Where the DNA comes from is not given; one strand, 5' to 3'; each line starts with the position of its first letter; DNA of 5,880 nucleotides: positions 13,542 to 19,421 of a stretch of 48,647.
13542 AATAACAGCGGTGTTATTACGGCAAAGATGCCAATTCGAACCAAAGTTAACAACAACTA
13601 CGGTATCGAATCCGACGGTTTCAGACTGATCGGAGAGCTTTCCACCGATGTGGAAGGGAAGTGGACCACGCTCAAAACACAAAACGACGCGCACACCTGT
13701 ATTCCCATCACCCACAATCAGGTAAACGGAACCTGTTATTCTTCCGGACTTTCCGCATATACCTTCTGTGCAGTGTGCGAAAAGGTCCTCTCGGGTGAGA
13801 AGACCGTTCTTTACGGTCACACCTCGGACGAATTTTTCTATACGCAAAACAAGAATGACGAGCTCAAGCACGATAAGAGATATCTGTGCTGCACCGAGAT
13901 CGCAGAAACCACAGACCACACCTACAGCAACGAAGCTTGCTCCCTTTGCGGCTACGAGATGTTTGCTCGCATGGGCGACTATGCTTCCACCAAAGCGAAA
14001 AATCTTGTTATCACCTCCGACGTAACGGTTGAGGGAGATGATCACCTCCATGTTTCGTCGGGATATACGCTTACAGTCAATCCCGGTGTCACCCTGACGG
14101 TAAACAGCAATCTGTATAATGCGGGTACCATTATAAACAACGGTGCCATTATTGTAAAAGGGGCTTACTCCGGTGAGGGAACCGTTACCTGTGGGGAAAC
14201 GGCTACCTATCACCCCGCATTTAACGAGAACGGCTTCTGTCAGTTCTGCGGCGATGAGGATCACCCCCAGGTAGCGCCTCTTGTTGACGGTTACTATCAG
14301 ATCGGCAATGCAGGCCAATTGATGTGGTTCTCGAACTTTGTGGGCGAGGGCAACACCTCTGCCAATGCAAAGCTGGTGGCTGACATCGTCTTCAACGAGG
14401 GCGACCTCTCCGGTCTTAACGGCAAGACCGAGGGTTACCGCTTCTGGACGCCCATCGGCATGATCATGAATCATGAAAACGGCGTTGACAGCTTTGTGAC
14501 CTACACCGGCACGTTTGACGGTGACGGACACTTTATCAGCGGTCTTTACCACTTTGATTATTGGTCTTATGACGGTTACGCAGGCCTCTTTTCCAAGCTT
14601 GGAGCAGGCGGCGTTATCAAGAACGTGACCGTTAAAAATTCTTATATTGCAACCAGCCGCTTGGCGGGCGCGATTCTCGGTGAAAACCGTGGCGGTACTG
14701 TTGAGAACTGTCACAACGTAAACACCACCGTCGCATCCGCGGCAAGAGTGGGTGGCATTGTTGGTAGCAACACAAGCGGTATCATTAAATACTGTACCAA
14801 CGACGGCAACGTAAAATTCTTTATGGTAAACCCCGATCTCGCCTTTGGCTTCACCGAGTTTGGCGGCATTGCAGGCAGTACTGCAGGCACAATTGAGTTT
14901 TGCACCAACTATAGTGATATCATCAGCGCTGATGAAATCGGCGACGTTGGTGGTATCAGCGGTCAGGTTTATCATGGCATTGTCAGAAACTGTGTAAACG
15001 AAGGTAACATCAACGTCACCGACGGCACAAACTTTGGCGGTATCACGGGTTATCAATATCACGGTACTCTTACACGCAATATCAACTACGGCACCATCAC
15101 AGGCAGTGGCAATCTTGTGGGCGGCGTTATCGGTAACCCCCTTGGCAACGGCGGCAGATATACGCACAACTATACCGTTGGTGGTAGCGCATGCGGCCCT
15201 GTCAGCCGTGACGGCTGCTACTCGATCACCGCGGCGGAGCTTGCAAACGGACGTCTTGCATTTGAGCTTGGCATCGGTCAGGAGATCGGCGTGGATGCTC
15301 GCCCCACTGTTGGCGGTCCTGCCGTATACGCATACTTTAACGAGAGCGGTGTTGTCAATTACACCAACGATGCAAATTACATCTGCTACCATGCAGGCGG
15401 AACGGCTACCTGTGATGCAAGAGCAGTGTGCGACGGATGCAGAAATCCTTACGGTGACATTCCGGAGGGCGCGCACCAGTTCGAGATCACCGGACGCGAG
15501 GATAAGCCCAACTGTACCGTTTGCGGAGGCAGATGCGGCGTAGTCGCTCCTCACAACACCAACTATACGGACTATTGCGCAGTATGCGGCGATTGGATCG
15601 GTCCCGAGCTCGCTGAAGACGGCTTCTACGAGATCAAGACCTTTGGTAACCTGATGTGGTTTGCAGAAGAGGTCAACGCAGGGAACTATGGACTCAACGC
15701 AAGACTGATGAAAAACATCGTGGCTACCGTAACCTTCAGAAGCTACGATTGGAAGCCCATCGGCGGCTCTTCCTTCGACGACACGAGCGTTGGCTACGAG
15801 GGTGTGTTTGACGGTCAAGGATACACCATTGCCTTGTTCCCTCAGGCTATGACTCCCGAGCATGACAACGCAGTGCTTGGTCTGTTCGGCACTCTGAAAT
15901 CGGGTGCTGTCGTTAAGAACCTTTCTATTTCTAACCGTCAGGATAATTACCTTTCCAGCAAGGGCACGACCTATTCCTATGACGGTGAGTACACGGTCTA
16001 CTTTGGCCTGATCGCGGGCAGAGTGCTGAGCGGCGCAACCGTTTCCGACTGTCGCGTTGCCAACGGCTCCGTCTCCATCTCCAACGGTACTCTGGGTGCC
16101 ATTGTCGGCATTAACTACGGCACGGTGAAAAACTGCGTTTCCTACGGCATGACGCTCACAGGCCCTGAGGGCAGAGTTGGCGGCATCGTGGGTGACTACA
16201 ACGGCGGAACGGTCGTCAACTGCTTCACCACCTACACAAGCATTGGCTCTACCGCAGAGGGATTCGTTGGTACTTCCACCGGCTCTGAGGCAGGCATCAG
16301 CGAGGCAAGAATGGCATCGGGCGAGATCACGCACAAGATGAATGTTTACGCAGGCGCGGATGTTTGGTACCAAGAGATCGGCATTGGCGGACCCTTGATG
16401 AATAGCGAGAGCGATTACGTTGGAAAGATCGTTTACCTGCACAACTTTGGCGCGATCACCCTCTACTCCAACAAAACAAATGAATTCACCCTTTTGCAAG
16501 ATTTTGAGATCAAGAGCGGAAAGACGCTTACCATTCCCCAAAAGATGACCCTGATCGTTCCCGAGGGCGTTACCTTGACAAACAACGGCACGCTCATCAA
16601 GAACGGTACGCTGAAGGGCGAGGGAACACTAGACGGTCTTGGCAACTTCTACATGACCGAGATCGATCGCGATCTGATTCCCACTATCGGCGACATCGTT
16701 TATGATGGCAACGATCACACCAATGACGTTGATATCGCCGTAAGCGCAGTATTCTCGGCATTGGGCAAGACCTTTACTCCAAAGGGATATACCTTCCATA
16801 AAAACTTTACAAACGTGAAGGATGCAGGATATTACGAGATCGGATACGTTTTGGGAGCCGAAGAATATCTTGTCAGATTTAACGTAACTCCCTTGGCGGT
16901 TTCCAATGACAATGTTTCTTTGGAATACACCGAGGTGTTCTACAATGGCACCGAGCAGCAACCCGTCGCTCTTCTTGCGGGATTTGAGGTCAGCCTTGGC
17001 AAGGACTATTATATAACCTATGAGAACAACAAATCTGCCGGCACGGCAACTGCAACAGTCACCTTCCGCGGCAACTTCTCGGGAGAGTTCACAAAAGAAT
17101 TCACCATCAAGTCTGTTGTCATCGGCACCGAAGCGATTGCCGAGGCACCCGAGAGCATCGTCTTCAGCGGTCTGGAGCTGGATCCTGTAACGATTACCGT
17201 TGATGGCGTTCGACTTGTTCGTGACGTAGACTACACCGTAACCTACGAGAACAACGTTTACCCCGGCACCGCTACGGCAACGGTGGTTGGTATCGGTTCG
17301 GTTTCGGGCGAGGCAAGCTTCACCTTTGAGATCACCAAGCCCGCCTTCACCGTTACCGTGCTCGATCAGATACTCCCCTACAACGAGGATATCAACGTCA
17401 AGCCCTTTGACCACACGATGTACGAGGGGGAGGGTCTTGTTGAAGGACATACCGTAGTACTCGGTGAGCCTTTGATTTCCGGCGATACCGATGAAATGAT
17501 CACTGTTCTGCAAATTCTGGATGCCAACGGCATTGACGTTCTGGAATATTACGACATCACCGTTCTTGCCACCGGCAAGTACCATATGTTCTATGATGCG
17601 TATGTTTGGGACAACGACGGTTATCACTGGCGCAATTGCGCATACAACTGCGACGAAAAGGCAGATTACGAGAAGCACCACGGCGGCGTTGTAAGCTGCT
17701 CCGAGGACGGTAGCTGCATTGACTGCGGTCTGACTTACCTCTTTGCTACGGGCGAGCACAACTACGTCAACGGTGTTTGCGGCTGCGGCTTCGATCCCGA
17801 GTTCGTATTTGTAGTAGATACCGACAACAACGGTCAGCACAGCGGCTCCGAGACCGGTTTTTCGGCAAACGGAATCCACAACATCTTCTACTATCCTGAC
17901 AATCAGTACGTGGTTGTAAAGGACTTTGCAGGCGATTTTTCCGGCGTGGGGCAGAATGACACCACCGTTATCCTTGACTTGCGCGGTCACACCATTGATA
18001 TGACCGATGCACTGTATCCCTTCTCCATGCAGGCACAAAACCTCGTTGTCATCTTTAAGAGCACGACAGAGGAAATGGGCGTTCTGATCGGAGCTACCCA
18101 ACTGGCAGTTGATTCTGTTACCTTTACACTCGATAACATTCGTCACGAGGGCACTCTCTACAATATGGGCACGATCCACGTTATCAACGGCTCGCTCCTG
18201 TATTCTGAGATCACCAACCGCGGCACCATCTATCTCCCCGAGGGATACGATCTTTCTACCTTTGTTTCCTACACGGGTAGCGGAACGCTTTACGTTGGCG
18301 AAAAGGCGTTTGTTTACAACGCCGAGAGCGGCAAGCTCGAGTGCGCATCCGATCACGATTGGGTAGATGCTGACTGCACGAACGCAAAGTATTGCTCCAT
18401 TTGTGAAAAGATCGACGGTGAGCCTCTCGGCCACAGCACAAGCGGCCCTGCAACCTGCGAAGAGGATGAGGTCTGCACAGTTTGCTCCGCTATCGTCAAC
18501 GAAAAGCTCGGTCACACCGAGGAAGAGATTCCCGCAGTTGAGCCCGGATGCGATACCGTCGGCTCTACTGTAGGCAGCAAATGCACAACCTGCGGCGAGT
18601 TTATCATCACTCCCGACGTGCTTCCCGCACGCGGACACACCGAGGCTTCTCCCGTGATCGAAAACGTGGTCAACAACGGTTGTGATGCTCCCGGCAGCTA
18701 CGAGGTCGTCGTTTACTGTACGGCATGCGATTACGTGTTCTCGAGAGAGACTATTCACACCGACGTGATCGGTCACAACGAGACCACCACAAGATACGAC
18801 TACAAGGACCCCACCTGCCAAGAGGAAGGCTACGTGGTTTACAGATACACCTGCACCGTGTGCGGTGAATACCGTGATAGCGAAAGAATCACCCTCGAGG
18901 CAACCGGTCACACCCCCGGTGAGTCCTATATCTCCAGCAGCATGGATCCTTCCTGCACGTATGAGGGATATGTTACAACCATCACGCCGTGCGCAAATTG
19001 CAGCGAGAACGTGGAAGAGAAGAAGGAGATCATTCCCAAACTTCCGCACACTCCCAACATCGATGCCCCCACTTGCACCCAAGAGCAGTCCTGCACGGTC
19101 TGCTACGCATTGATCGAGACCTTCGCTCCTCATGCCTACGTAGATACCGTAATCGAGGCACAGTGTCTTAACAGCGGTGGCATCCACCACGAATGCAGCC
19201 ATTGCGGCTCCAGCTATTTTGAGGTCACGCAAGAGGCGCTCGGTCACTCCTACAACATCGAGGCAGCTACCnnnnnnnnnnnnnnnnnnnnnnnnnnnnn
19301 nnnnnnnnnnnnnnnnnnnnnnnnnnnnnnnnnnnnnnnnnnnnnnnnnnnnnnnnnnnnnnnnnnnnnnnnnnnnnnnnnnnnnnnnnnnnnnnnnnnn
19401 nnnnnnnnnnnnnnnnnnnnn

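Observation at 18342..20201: About 1.9 kb of the 2778-aa gene is a mixed array of 20 CxxC modules, embedded between MBG-type repeats and an unassigned C-terminal domain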

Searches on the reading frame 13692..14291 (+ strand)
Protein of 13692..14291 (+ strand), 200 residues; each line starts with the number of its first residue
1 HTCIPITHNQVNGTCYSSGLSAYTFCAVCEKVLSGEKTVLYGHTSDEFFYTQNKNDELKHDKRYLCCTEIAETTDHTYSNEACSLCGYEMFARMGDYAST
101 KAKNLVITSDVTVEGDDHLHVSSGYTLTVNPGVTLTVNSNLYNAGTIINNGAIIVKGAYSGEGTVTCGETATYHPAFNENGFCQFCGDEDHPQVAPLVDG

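Call 13: search_protein_families(library=pfam, proteins=[window:13692-14291:+], max_evalue=10)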
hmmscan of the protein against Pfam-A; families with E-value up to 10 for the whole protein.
window:13692-14291:+ (200 aa): 1 family
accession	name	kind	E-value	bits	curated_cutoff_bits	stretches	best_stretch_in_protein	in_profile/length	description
PF05594.20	Fil_haemagg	-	0.3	12.2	21.5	1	126-158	21-53/72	Haemagglutinin repeat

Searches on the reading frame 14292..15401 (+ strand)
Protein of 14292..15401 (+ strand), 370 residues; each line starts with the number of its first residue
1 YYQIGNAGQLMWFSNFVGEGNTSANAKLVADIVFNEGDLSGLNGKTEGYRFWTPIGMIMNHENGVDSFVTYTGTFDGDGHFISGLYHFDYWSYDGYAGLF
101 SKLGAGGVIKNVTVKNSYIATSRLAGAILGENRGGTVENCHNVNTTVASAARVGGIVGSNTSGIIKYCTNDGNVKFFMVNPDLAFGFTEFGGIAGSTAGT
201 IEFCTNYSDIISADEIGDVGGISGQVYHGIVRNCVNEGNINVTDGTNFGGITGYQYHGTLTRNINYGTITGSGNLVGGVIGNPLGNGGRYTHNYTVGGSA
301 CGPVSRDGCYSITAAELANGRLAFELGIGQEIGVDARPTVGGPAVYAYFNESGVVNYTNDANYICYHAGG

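Call 13: search_protein_families(library=pfam, proteins=[window:14292-15401:+], max_evalue=10)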
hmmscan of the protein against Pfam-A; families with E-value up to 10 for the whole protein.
window:14292-15401:+ (370 aa): 1 family
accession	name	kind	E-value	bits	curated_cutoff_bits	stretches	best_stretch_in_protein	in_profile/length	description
PF07581.17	Glug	-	2.6e-07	31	20.5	3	150-174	2-27/28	The GLUG motif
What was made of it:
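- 14292..15401 (+): GLUG-containing beta-helix-like unit 2, aa 531-900. Pfam Glug E 2.6e-7, 31 bits against a cutoff of 20.5 (call 13).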

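Call 63: search_solved_structures(query=window:14292-15401:+, max_evalue=1)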
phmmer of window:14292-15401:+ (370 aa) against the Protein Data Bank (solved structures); distinct sequences matched with E-value up to 1: 0.

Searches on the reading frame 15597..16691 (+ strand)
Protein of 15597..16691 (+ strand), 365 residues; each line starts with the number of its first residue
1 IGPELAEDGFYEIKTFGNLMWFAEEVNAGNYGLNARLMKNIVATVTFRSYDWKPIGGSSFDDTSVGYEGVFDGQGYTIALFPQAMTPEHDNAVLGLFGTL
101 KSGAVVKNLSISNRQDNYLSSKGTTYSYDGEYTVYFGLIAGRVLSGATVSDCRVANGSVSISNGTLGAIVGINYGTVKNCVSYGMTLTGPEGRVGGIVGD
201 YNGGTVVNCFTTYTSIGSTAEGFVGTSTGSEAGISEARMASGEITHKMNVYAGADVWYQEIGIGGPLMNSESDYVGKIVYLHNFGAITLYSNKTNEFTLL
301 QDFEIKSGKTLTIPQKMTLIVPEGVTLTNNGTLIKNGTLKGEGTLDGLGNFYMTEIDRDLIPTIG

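Call 13: search_protein_families(library=pfam, proteins=[window:15597-16691:+], max_evalue=10)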
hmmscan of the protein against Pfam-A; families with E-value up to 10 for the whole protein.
window:15597-16691:+ (365 aa): 1 family
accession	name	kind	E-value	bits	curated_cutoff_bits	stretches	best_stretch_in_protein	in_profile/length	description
PF07581.17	Glug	-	0.011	16.5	20.5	2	162-182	1-23/28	The GLUG motif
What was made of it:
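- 15597..16691 (+): GLUG-like unit 3, aa 966-1330 (sub-threshold). Pfam Glug E 0.011, 16.5 bits, below the cutoff (call 13).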

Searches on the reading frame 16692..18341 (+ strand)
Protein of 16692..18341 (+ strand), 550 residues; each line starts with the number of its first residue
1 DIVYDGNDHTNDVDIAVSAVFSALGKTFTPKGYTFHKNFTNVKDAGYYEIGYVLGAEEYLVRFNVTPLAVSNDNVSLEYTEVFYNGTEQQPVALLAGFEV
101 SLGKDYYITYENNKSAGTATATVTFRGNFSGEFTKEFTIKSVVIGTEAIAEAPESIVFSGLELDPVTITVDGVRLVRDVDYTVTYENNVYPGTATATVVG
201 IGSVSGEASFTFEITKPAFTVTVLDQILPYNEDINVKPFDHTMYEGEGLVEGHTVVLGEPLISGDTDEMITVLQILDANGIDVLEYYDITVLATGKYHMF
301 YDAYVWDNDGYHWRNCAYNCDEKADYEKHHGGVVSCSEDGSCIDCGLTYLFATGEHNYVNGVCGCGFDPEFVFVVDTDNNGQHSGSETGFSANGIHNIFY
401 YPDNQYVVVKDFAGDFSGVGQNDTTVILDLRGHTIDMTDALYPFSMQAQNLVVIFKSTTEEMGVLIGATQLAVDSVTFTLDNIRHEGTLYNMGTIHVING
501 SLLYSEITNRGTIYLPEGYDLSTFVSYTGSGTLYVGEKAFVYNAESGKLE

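Call 64: search_solved_structures(query=window:16692-18341:+, max_evalue=1)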
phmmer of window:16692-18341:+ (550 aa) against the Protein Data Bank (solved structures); distinct sequences matched with E-value up to 1: 1.
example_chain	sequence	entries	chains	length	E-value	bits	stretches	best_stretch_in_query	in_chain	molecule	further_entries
8xiu_A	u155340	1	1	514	0.43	12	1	369-414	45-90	XlVMAT2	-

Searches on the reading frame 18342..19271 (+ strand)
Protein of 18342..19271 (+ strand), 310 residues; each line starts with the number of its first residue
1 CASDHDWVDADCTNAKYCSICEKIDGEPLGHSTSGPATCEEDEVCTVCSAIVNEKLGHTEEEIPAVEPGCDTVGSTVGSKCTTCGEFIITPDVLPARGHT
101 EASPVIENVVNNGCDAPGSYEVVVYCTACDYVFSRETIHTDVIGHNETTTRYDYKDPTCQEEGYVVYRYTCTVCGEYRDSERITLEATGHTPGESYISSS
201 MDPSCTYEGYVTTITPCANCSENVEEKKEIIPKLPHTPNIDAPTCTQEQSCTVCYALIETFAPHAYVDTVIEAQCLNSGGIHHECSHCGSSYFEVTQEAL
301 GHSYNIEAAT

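Call 13: search_protein_families(library=pfam, proteins=[window:18342-19271:+], max_evalue=10)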
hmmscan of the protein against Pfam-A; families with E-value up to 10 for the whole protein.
window:18342-19271:+ (310 aa): 1 family
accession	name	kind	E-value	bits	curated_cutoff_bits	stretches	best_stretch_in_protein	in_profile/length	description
PF01783.29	Ribosomal_L32p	-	0.13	12.9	21.3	0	79-107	27-55/56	Ribosomal L32p protein family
